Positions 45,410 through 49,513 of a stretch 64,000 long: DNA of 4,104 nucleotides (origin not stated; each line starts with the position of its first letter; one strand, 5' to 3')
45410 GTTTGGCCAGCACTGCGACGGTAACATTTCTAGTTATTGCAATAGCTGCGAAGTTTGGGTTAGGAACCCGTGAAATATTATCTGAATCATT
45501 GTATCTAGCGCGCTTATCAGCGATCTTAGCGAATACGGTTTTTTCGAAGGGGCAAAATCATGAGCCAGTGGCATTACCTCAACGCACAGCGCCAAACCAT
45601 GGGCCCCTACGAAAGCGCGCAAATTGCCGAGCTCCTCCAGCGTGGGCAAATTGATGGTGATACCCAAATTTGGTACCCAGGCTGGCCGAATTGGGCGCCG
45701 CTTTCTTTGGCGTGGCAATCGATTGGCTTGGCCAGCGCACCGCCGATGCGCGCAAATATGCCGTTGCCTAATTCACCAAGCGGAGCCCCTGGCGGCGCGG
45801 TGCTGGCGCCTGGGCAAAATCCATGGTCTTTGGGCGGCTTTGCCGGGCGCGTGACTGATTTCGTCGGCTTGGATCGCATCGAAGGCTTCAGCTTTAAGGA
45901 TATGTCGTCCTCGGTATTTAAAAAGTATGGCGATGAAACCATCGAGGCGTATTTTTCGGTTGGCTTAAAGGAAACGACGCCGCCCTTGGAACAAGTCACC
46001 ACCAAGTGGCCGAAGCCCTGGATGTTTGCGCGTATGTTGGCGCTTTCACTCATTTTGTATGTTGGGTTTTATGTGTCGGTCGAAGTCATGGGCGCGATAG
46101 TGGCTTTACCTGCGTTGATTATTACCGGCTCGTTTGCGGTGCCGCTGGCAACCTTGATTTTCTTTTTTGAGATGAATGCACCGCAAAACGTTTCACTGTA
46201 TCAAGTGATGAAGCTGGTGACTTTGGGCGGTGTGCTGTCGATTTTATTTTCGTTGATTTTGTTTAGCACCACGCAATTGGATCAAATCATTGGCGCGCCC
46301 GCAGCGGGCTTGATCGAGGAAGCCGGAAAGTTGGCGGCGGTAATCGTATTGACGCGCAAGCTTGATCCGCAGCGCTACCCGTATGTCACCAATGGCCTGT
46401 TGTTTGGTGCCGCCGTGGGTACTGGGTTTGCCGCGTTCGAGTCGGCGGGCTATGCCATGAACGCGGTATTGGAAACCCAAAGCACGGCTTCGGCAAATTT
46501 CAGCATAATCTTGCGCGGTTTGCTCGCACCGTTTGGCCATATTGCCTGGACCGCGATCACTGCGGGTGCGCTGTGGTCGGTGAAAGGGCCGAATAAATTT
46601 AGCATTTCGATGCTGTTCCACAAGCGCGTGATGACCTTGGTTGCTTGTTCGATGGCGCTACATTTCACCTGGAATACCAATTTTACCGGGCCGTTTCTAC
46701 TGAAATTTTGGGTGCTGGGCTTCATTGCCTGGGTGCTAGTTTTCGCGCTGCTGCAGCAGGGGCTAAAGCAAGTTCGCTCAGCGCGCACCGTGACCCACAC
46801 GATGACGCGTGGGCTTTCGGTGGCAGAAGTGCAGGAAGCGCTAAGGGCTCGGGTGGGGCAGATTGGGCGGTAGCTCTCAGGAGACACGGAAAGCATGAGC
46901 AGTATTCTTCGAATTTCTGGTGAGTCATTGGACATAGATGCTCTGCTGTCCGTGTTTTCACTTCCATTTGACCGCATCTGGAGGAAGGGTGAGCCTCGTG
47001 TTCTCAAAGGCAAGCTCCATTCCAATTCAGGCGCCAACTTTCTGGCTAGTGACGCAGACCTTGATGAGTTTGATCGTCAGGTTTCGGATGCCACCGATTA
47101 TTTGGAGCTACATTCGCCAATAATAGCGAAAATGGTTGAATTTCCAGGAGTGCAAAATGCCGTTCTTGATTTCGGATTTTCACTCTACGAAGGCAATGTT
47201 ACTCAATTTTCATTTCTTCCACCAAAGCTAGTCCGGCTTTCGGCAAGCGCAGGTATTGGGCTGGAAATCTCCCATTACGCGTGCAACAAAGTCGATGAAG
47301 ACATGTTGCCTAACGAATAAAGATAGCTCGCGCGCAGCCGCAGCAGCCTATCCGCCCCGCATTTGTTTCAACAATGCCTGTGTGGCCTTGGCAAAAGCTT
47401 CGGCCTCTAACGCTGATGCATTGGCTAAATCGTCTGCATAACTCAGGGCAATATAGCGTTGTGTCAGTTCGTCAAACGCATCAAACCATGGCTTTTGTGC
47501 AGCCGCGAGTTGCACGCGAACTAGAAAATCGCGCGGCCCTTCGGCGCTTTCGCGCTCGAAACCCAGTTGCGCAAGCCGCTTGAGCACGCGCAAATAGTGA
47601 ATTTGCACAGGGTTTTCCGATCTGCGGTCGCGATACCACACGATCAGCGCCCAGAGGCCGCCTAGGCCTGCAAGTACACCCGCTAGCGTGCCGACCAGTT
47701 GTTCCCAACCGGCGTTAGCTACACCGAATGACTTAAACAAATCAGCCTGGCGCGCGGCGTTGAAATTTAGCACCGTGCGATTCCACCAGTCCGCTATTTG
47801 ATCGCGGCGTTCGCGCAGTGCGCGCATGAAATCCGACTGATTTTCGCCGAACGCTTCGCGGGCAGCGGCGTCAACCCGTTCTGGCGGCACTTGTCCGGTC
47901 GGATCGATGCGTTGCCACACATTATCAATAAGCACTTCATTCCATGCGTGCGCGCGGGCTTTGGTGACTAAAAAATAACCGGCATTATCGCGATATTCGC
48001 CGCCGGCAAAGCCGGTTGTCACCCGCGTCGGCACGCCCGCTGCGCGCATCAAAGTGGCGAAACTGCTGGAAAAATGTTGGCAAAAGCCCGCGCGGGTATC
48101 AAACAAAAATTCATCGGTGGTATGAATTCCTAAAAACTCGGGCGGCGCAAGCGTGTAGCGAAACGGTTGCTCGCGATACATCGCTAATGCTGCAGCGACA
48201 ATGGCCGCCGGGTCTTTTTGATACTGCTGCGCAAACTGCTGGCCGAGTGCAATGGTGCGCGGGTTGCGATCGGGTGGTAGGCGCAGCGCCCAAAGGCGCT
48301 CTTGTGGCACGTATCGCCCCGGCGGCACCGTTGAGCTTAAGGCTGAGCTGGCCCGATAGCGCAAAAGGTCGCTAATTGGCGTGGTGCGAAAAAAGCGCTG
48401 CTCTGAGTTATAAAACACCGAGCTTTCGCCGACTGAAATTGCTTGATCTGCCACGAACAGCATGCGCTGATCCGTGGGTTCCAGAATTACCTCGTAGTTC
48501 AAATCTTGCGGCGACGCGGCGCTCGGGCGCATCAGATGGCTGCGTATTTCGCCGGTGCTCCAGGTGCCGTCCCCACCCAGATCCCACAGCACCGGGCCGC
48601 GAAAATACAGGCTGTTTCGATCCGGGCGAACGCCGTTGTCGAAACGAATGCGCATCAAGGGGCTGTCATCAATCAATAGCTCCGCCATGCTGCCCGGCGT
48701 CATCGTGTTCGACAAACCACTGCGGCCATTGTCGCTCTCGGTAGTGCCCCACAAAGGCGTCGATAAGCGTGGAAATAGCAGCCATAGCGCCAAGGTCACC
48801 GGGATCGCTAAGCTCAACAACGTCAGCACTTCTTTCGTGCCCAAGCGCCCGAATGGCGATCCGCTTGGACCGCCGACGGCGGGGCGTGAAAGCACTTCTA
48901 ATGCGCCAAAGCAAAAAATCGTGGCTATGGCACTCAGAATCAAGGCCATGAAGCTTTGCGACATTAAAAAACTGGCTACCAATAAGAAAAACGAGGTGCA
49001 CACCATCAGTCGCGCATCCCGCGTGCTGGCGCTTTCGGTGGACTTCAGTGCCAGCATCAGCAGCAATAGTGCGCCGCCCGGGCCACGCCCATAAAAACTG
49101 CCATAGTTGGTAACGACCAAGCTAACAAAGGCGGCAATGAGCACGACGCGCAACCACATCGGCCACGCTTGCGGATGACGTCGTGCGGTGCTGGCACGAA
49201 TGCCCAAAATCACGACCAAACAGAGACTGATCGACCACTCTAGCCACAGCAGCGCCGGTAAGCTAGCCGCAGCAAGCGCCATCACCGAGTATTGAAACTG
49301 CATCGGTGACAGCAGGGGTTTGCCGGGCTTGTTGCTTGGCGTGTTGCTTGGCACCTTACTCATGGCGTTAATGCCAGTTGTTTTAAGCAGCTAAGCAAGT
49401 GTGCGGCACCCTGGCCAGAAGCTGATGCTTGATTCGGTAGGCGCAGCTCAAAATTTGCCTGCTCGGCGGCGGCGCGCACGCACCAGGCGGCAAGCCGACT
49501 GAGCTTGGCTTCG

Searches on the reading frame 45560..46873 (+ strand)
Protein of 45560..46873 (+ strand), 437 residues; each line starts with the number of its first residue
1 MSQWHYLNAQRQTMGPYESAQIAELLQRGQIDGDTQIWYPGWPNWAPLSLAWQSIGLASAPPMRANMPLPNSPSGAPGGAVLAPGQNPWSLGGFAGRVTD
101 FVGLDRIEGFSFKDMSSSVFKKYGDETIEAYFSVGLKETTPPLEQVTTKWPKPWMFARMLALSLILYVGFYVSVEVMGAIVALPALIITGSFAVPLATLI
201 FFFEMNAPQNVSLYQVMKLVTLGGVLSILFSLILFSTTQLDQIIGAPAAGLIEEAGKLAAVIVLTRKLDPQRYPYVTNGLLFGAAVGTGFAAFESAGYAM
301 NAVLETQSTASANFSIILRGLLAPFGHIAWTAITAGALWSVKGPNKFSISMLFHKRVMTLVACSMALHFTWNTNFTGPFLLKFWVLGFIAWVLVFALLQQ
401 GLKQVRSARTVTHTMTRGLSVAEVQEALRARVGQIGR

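Call 50: search_protein_families(library=pfam, proteins=[window:45560-46873:+], max_evalue=0.00001)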
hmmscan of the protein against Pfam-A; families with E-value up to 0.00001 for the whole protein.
window:45560-46873:+ (437 aa): 2 families
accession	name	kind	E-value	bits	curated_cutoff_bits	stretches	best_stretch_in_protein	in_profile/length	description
PF13367.11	PrsW-protease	-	2.1e-21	76.8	23.5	1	230-397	32-195/196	PrsW family intramembrane metalloprotease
PF14237.11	GYF_2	-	6.7e-11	42.2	25.8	1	4-49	1-45/50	GYF domain 2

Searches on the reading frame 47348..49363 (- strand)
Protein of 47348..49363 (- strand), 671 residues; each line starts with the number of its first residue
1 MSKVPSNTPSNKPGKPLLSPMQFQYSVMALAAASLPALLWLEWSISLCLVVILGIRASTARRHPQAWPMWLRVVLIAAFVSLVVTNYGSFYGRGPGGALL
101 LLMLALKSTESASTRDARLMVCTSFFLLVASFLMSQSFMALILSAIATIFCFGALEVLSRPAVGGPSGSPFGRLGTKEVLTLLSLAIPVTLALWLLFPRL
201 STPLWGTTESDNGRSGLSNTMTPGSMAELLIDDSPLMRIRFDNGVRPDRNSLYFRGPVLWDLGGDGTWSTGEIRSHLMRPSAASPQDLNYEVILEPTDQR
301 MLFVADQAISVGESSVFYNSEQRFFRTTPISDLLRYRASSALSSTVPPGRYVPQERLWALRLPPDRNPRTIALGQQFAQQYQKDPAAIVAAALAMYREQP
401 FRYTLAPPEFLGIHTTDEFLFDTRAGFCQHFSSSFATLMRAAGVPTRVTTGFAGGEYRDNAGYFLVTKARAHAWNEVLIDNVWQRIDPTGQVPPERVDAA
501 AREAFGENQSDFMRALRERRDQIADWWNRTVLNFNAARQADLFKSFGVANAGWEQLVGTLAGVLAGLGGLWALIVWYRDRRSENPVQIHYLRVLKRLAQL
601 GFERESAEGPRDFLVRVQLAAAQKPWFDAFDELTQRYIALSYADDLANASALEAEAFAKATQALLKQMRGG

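Call 50: search_protein_families(library=pfam, proteins=[window:47348-49363:-], max_evalue=0.00001)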
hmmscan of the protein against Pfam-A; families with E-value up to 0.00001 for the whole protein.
window:47348-49363:- (671 aa): 3 families
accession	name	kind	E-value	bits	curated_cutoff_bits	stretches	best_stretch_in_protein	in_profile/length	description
PF11992.13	TgpA_N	-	1e-54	186.2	30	1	27-343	3-329/333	TgpA N-terminal domain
PF01841.26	Transglut_core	-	5.6e-19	68.8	23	1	377-488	3-108/108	Transglutaminase-like superfamily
PF13559.11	DUF4129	-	2.5e-08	34.3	24.8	1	590-653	2-62/69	Domain of unknown function (DUF4129)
